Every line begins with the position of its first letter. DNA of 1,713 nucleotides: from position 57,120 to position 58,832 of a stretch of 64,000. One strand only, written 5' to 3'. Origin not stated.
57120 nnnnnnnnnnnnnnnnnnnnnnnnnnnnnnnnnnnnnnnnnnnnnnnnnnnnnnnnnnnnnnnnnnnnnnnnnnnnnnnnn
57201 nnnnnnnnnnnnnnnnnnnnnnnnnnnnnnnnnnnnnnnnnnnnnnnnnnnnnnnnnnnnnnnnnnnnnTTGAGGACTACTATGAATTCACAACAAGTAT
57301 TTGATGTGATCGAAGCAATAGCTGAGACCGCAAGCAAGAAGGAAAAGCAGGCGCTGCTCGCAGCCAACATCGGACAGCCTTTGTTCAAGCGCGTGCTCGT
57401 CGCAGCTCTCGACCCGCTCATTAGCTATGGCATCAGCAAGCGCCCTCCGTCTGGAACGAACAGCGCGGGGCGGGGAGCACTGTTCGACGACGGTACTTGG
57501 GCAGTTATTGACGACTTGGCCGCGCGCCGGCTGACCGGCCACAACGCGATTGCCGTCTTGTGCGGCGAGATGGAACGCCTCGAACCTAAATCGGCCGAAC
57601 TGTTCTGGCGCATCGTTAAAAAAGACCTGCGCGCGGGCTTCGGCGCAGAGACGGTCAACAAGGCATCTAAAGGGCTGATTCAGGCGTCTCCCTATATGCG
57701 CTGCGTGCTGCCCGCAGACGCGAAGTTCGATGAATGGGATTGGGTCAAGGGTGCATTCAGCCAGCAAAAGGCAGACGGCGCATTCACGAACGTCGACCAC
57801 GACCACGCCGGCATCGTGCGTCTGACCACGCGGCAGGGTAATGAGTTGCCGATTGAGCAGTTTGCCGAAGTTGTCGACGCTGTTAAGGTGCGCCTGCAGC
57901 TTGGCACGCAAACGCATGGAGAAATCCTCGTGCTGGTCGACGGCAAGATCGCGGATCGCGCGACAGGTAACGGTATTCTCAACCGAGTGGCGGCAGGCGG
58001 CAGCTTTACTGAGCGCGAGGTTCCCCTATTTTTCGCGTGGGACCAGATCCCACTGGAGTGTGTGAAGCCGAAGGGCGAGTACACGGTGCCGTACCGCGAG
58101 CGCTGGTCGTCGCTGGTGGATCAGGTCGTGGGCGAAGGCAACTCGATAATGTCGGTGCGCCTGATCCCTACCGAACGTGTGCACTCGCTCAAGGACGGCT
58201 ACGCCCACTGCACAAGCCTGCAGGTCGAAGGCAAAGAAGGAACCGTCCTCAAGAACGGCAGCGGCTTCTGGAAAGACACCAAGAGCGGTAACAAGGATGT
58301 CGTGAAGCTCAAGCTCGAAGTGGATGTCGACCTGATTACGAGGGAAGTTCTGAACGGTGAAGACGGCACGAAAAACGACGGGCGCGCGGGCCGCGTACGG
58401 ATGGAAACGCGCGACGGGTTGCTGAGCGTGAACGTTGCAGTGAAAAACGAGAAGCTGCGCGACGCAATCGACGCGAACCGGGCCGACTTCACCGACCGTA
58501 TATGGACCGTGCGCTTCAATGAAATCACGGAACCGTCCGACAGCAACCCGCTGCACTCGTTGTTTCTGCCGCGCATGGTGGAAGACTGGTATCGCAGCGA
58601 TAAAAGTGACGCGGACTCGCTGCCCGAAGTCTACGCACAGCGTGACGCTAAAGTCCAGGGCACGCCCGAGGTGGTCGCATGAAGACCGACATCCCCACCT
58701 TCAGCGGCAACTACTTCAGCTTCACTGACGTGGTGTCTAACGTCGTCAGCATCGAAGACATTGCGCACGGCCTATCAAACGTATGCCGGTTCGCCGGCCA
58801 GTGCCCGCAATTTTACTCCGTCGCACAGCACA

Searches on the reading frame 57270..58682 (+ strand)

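Call 9: search_protein_families(library=phrogs, proteins=[window:57270-58682:+], max_evalue=0.001)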
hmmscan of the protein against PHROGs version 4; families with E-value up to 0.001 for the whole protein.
window:57270-58682:+ (470 aa): 1 family
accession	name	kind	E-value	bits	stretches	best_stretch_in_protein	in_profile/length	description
phrog_114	-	DNA, RNA and nucleotide metabolism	4.1e-89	300.8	1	3-463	84-519/634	ATP-dependent DNA ligase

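Call 76: search_protein_families(library=ncbifam, proteins=[window:57270-58682:+], max_evalue=0.01)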
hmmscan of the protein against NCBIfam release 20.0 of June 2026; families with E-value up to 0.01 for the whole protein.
window:57270-58682:+ (470 aa): 3 families
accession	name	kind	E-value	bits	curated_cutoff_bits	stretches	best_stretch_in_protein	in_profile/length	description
NF041331.1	LigA_Halo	equivalog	8.1e-05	21.3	830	0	154-355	244-434/552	ATP-dependent DNA ligase LigA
TIGR02776.1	NHEJ_ligase_prk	equivalog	0.0013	17.6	373.2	1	174-349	19-177/587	DNA ligase D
NF006592.0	PRK09125.1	equivalog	0.009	15.1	200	0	273-383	130-234/283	DNA ligase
